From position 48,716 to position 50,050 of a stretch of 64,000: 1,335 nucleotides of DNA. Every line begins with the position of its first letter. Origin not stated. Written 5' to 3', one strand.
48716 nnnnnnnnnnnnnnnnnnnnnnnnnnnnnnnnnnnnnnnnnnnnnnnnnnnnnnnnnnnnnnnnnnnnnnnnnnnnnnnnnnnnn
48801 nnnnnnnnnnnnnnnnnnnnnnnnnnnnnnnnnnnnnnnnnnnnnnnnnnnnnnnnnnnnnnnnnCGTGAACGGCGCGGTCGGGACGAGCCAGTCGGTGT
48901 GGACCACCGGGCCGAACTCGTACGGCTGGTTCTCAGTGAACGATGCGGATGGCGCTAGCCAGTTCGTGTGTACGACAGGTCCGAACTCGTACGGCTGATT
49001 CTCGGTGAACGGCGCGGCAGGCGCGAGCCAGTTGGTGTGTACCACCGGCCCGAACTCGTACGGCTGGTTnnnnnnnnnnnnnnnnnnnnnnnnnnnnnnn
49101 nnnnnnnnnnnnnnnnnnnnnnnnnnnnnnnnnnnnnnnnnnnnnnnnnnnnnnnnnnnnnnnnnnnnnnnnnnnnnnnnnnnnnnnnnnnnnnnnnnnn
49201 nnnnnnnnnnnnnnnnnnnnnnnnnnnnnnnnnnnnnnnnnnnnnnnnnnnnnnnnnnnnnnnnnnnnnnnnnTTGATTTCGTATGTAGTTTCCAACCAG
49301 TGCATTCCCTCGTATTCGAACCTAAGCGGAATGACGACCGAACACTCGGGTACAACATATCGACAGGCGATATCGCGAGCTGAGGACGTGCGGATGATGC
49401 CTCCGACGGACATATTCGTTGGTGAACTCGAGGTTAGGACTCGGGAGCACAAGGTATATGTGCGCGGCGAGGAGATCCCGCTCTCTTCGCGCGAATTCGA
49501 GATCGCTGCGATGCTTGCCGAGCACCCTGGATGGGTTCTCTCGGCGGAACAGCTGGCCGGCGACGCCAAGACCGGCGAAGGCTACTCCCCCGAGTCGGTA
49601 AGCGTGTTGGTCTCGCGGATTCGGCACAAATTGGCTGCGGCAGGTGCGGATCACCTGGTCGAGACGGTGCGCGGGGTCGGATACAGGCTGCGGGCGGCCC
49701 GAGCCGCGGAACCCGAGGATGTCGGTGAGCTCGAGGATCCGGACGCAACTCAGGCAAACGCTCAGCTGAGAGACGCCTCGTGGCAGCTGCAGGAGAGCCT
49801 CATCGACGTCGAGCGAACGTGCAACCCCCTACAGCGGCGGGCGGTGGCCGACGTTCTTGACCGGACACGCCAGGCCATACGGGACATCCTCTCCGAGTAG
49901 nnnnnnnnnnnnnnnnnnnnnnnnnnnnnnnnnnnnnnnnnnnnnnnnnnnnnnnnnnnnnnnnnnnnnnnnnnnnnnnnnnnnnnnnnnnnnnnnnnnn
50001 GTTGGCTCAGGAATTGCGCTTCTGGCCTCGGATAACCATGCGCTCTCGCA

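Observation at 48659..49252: Secreted protein built from seven near-identical 23-aa repeats (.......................) with no family I recognise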

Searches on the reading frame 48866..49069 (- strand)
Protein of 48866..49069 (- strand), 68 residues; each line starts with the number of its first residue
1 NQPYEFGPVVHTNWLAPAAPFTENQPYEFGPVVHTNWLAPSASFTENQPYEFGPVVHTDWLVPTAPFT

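Call 26: find_related_loci(query=A1, collection=genome_contigs, flank=10000)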
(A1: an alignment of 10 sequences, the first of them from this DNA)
Query A1 (68 aa) in genome_contigs; peptide patterns used: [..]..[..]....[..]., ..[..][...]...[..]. (x = any residue, [..] = any of these).
18 stretches matched a pattern; 2 encode a relative of the query (tblastn E <= 1e-3); 2 distinct loci.
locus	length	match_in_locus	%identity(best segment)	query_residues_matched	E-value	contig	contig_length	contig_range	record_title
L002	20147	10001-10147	45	3-61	6e-6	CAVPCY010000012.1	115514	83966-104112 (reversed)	MAG: uncultured Actinomycetes bacterium isolate MFD00032.bin.2.33 genome assembly, contig: contig_21761, whole genome sh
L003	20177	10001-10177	36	3-54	2e-5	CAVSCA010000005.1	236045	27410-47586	MAG: uncultured Actinomycetes bacterium isolate MFD02979.bin.2.142 genome assembly, contig: contig_22808, whole genome s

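Call 27: find_homologous_proteins(query=A1, max_evalue=0.01)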
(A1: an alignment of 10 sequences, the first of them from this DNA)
Query A1 (10 sequences) (68 aa, profile of the alignment): 77 proteins with E <= 0.01 among 5827 candidates.
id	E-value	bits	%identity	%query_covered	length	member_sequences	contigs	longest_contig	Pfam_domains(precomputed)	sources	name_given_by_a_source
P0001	2.6e-42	160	71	96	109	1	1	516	-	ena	-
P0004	1.8e-27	113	57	90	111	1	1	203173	-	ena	-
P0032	1.6e-23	100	50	91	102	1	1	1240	-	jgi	jgi:hypothetical protein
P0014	4.6e-19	86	46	93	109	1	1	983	-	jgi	-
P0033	3.0e-18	83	39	97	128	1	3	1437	-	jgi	jgi:hypothetical protein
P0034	4.6e-18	83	42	87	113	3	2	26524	-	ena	-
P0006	1.3e-17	81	64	57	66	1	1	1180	-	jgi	jgi:opacity protein-like surface antigen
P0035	2.8e-17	80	39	87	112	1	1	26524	-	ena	-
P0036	8.6e-17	78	41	87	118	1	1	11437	-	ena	-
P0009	3.9e-16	76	65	57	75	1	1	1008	-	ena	-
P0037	4.5e-14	70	38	87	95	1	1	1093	-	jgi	jgi:hypothetical protein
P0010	1.3e-13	68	60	76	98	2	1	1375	-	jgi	-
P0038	2.0e-13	68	42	87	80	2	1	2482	-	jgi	jgi:hypothetical protein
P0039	7.5e-13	66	34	81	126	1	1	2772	-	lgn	-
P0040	8.0e-13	66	48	91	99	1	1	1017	-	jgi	jgi:hypothetical protein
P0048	1.7e-8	52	42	94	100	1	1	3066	-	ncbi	-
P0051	5.2e-8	50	37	84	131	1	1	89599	-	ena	-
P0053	6.2e-8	50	40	96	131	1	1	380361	-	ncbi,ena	-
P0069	2.0e-5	42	40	78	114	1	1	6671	-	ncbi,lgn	-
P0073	4.2e-5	41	39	88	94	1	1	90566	-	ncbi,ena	-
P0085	1.6e-3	36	38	69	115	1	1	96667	-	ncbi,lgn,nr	ncbi:MAG TPA: hypothetical protein VFG89_09535 [Coriobacteriia bacterium]|nr:hypothetical protein [C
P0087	1.7e-3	36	48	31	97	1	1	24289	-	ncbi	-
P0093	2.8e-3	35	58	35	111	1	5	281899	-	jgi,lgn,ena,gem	-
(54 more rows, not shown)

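Call 30: find_encoding_contigs(protein=P0053, flank=10000, max_places=3)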
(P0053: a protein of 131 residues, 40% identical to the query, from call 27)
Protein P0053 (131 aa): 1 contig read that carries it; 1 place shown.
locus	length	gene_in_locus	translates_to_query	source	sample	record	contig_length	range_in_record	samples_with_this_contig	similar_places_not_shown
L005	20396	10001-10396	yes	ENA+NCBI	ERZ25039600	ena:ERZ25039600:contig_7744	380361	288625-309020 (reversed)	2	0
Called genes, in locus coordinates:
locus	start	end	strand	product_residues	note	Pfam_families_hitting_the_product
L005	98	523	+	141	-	PF19850:DUF6325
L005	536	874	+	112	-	PF09851:SHOCT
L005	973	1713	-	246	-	PF06966:DUF1295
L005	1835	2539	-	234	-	PF03793:PASTA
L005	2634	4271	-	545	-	-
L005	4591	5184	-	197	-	-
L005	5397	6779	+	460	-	PF01212:Beta_elim_lyase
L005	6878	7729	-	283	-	PF03069:FmdA_AmdA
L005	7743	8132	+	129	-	PF01042:Ribonuc_L-PSP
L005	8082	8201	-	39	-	-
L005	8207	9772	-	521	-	PF01522:Polysacc_deac_1, PF13620:CarboxypepD_reg (weak)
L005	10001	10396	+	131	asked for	-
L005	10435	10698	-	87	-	-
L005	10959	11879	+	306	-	PF24568:CC_PcsB (weak), PF03330:DPBB_1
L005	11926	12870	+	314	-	PF01699:Na_Ca_ex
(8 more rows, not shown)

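Call 34: find_related_loci(query=A1, collection=metagenome_contigs, flank=6000)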
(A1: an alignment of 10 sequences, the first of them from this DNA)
Query A1 (68 aa) in metagenome_contigs; peptide patterns used: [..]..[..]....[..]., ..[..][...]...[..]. (x = any residue, [..] = any of these).
20 stretches matched a pattern; 3 encode a relative of the query (tblastn E <= 1e-3); 3 distinct loci.
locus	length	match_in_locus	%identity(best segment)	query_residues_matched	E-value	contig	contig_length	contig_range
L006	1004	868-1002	79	2-68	1e-18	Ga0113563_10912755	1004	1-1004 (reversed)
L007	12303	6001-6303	52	1-68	2e-16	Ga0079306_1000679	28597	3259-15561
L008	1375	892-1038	60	2-68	3e-16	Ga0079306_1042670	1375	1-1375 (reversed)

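Call 65: list_cluster_members(proteins=[P0048, P0053, P0069, P0073, P0085, P0087, P0093, P0101])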
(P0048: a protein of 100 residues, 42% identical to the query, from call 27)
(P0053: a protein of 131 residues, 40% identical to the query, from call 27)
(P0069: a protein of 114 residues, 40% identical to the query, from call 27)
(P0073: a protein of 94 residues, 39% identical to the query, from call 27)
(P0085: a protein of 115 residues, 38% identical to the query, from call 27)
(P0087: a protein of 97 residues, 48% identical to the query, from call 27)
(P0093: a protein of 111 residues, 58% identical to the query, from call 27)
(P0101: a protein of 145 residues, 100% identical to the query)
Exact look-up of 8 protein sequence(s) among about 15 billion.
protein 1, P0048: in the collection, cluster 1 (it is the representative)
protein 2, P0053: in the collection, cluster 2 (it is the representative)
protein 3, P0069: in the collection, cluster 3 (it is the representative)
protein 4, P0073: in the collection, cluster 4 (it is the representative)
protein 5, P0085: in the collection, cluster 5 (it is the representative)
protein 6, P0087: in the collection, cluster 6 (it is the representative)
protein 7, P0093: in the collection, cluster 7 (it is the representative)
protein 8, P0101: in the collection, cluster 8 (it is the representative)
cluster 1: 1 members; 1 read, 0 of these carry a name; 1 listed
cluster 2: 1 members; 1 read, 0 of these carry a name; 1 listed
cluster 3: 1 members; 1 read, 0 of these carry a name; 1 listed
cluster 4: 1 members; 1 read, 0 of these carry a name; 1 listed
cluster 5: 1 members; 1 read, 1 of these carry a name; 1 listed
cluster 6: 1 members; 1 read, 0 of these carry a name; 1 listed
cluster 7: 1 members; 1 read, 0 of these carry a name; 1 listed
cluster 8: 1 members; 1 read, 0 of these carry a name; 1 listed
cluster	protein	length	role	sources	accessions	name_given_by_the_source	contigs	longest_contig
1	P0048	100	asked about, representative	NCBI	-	-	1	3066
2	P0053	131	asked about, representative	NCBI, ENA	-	-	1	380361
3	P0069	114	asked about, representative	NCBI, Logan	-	-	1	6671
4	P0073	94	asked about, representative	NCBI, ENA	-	-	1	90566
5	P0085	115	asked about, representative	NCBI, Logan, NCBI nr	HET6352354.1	MAG TPA: hypothetical protein VFG89_09535 [Coriobacteriia bacterium] | hypothetical protein [Coriobacteriia bacterium]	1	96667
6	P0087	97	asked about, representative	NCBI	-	-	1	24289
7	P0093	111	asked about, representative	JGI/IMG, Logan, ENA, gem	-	-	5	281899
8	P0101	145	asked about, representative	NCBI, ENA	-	-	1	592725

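Call 71: find_related_loci(query=A1, collection=viral_contigs, flank=5000)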
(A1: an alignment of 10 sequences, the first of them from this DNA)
Query A1 (68 aa) in viral_contigs; peptide patterns used: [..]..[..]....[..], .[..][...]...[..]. (x = any residue, [..] = any of these).
7 stretches matched a pattern, but none encodes a relative of the query by tblastn (E <= 1e-3).

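Call 72: find_encoding_contigs(protein=P0093, flank=5000, max_places=2)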
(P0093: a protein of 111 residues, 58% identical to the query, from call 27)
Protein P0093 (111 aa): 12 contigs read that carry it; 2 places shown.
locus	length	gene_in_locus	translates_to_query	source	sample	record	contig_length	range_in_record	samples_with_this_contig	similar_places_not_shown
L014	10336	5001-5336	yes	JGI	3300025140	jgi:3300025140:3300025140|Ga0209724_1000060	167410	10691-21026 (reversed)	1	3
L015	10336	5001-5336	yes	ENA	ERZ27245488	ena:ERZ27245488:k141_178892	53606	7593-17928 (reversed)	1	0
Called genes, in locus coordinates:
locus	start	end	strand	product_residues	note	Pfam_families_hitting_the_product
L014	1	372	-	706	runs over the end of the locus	-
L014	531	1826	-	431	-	PF04055:Radical_SAM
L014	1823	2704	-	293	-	PF04055:Radical_SAM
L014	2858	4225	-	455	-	PF13435:Cytochrome_C554 (weak)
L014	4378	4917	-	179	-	PF00486:Trans_reg_C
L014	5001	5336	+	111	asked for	-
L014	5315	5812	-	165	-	-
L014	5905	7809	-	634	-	-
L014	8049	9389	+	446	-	PF01794:Ferric_reduct, PF00175:NAD_binding_1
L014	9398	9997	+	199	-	PF22113:Mtrc-MtrF_II-IV_dom (faint)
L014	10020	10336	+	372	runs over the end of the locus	-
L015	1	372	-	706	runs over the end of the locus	-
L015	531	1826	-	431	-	PF04055:Radical_SAM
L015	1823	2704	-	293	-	PF04055:Radical_SAM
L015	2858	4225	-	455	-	PF13435:Cytochrome_C554 (weak)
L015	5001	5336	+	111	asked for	-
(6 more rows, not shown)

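Call 73: find_encoding_contigs(protein=P0085, flank=5000, max_places=1)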
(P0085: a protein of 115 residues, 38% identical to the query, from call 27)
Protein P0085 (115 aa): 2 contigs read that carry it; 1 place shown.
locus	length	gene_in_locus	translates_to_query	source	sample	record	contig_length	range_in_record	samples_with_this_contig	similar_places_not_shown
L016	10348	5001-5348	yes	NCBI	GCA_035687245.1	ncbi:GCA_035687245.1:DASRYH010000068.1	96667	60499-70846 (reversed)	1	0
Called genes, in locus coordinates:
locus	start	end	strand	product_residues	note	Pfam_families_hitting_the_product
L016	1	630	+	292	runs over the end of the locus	PF06966:DUF1295, PF02544:Steroid_dh, PF04140:ICMT (weak)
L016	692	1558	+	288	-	PF02645:DegV, PF13684:FakA-like_C (weak)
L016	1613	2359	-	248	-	PF00881:Nitroreductase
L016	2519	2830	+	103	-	-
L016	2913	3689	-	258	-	-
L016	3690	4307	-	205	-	-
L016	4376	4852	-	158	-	PF00486:Trans_reg_C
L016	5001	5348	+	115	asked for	-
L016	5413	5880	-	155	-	-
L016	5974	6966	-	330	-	-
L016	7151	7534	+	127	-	PF01042:Ribonuc_L-PSP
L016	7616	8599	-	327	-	PF03264:Cytochrom_NNT, PF14522:Cytochrome_C7 (faint), PF14537:Cytochrom_c3_2 (faint), PF22113:Mtrc-MtrF_II-IV_dom (faint)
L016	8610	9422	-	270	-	PF14537:Cytochrom_c3_2 (faint), PF14522:Cytochrome_C7 (faint)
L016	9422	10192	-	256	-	PF14537:Cytochrom_c3_2 (faint), PF22113:Mtrc-MtrF_II-IV_dom (faint), PF14522:Cytochrome_C7 (faint)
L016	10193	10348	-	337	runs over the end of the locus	PF03264:Cytochrom_NNT, PF22113:Mtrc-MtrF_II-IV_dom (weak)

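Call 74: find_encoding_contigs(protein=P0051, flank=5000, max_places=1)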
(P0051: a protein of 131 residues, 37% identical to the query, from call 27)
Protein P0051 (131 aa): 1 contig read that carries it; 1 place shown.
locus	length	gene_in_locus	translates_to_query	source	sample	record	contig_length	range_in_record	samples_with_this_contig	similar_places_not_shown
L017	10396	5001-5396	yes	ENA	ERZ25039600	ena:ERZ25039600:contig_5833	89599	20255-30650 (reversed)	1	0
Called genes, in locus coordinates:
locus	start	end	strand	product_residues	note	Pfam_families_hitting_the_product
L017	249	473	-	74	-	PF00005:ABC_tran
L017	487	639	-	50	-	PF12399:BCA_ABC_TP_C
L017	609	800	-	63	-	PF00005:ABC_tran (weak)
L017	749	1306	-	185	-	PF00005:ABC_tran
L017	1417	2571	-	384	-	PF13433:Peripla_BP_5, PF13458:Peripla_BP_6, PF01094:ANF_receptor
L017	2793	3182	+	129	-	PF01042:Ribonuc_L-PSP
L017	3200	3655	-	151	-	-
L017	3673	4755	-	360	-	PF01522:Polysacc_deac_1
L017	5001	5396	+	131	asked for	-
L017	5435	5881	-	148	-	-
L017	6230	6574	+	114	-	-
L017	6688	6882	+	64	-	PF03330:DPBB_1 (weak)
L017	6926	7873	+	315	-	PF01699:Na_Ca_ex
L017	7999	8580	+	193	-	PF09862:DUF2089, PF22746:SHOCT-like_DUF2089-C (weak)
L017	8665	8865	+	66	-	PF22746:SHOCT-like_DUF2089-C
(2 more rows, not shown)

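Call 75: find_encoding_contigs(protein=P0087, flank=5000, max_places=1)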
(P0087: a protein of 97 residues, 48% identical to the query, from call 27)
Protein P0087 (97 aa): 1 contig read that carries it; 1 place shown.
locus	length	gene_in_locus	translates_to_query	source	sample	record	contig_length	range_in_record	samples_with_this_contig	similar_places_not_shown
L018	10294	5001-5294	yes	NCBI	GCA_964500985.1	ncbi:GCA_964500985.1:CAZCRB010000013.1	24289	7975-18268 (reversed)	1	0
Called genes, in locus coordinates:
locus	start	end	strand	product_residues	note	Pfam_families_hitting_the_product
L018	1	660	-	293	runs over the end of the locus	PF04055:Radical_SAM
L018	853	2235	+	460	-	PF01212:Beta_elim_lyase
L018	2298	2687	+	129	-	PF01042:Ribonuc_L-PSP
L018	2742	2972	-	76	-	PF09905:VF530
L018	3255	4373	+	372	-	PF17396:DUF1611_N, PF07755:DUF1611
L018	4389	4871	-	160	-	PF00486:Trans_reg_C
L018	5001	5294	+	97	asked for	-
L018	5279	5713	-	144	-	-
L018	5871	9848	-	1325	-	PF14522:Cytochrome_C7 (faint), PF14537:Cytochrom_c3_2 (faint), PF09699:Paired_CXXCH_1, PF24517:CBM96 (faint)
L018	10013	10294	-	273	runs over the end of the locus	PF03724:META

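Call 89: search_protein_families(library=pfam, alignment_id=A1, max_evalue=1)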
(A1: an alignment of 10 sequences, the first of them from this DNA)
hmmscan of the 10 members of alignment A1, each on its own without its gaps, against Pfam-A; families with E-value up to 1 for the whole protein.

A. member 1, seq(68 aa): 3 families
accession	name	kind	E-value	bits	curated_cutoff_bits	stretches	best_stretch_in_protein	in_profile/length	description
PF05953.17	Allatostatin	-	0.15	13.2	33.5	0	25-30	4-9/11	Allatostatin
PF22938.2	Integrase_p58_C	-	0.31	11.6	27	0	9-17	27-35/35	Integrase p58, C-terminal domain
PF09443.16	CFC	-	0.46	10.8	23.2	0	53-62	2-11/35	Cripto_Frl-1_Cryptic (CFC)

B. families by the number of members that match (of 10 scanned): 7 families
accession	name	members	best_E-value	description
PF09443.16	CFC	3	0.00033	Cripto_Frl-1_Cryptic (CFC)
PF00290.26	Trp_syntA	1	0.00011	Tryptophan synthase alpha chain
PF04957.18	RMF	1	0.066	Ribosome modulation factor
PF00379.29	Chitin_bind_4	1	0.077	Insect cuticle protein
PF05953.17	Allatostatin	1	0.15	Allatostatin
PF22938.2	Integrase_p58_C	1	0.31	Integrase p58, C-terminal domain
PF23374.1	Fn3_arc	1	0.39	Archaeal fibronectin-III type-like domain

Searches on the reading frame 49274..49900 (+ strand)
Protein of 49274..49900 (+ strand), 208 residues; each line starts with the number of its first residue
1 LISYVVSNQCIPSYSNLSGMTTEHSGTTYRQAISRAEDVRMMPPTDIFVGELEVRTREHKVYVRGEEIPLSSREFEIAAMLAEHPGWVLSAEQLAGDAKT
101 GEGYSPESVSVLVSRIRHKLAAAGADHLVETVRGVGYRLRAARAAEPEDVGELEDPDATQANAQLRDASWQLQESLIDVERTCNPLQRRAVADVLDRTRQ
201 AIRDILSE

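Call 4: search_protein_families(library=pfam, proteins=[window:49274-49900:+], max_evalue=0.1)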
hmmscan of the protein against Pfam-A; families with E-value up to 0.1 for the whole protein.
window:49274-49900:+ (208 aa): 1 family
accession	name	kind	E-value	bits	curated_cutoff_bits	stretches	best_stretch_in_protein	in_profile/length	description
PF00486.34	Trans_reg_C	-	4.4e-17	62.3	26.2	1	65-139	1-77/77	Transcriptional regulatory protein, C terminal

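Call 5: search_protein_families(library=ncbifam, proteins=[window:49274-49900:+], max_evalue=0.1)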
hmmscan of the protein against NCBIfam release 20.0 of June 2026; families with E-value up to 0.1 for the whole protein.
window:49274-49900:+ (208 aa): 37 families (the best 25 are shown)
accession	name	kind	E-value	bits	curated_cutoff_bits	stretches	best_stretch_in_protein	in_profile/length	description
TIGR02154.1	PhoB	equivalog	4.7e-13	49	296.2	1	46-139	131-225/226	phosphate regulon transcriptional regulator PhoB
NF040689.1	MtrAB_MtrA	equivalog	8.6e-12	44.9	300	1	44-138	121-217/219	MtrAB system response regulator MtrA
NF045914.1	RespRegNblR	equivalog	4e-11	42.9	300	1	52-142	139-228/228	response regulator transcription factor NblR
NF053854.1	RespRegPhoBBctds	equivalog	1.8e-10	40.6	270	1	42-139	128-224/225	two-component system response regulator PhoB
NF041733.1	resp_reg_CseB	equivalog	2.2e-10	40.3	350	1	45-140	135-227/228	two-component system response regulator CseB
NF041734.1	resp_reg_RppA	equivalog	3.1e-10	39.8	250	1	43-140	125-228/229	two-component system response regulator RppA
NF045944.1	ResRegRpaBCyano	equivalog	1.3e-09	37.8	330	1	45-139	129-227/229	response regulator transcription factor RpaB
NF040534.1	resp_reg_YycF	equivalog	1.7e-09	37.3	340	1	41-141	127-229/231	response regulator YycF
NF007546.0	PRK10161.1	equivalog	3.4e-09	36.6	471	1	52-140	137-226/229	phosphate response regulator transcription factor PhoB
NF007977.0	PRK10701.1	equivalog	5.7e-09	35.8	330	1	35-139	127-233/241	two-component system response regulator RstA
NF005568.0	PRK07239.1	equivalog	8.4e-09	34.8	273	1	48-144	284-376/381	uroporphyrinogen-III synthase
TIGR01387.1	cztR_silR_copR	subfamily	1.3e-08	34.7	279.2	1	44-139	122-218/218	heavy metal response regulator transcription factor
NF033120.0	vanR_FM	exception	2.3e-08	34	460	1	47-139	135-229/231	vancomycin resistance response regulator transcription factor, VanR-F/VanR-M family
NF033117.2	vanR_ACDEGLN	exception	3.2e-08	33.4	350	1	51-139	135-225/226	VanR-ABDEGLN family response regulator transcription factor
NF010430.0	PRK13856.1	equivalog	4.8e-08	33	344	1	30-141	120-229/241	two-component response regulator VirG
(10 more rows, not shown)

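Call 87: search_protein_families(library=padloc, proteins=[window:49394-49900:+], max_evalue=0.01)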
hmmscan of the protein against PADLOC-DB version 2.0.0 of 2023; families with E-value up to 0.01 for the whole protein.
window:49394-49900:+ (168 aa): 0 families

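Call 88: search_protein_families(library=phrogs, proteins=[window:49394-49900:+], max_evalue=0.01)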
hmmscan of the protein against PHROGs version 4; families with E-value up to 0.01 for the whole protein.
window:49394-49900:+ (168 aa): 2 families
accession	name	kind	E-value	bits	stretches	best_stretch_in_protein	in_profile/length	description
phrog_731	-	unknown function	7.9e-16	59.1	1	8-101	131-226/227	-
phrog_31800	-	transcription regulation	0.0031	18.4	1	31-102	24-96/152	transcriptional regulator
